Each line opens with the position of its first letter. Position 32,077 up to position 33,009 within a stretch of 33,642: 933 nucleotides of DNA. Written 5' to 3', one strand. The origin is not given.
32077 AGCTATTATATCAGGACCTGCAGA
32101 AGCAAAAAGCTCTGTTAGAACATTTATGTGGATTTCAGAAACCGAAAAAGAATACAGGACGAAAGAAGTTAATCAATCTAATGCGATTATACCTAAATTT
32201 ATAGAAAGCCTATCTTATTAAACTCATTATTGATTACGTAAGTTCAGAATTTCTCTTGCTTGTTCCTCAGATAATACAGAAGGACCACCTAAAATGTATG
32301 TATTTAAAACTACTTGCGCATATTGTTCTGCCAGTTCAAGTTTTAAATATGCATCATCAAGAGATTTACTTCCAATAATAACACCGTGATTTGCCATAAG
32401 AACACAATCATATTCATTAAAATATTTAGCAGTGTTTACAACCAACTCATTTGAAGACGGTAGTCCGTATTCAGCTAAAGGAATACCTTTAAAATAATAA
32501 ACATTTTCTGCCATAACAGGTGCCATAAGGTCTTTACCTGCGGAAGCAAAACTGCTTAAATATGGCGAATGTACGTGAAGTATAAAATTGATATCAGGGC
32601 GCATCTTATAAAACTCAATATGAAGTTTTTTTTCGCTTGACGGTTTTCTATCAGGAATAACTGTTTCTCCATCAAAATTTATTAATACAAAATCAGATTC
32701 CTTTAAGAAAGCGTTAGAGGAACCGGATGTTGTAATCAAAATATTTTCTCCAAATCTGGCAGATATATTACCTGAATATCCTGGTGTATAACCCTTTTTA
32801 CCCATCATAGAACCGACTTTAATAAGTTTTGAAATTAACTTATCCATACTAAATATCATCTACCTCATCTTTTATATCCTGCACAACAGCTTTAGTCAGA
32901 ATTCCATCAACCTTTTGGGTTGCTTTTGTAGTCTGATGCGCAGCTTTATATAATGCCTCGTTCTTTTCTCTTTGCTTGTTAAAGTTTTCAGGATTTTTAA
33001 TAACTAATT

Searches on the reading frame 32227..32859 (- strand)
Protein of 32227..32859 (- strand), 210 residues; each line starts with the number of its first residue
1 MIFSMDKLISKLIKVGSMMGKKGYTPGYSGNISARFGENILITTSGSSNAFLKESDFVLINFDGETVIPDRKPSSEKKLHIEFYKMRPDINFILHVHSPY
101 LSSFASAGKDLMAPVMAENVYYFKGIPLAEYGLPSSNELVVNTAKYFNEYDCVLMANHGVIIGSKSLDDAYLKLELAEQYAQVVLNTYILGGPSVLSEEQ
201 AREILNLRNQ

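Call 8: search_protein_families(library=pfam, proteins=[window:32227-32859:-], max_evalue=0.001)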
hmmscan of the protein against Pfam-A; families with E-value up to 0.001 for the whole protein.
window:32227-32859:- (210 aa): 1 family
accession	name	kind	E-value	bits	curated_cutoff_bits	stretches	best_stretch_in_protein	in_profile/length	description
PF00596.27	Aldolase_II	-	1.1e-41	143.1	22.2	1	11-184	2-182/183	Class II Aldolase and Adducin N-terminal domain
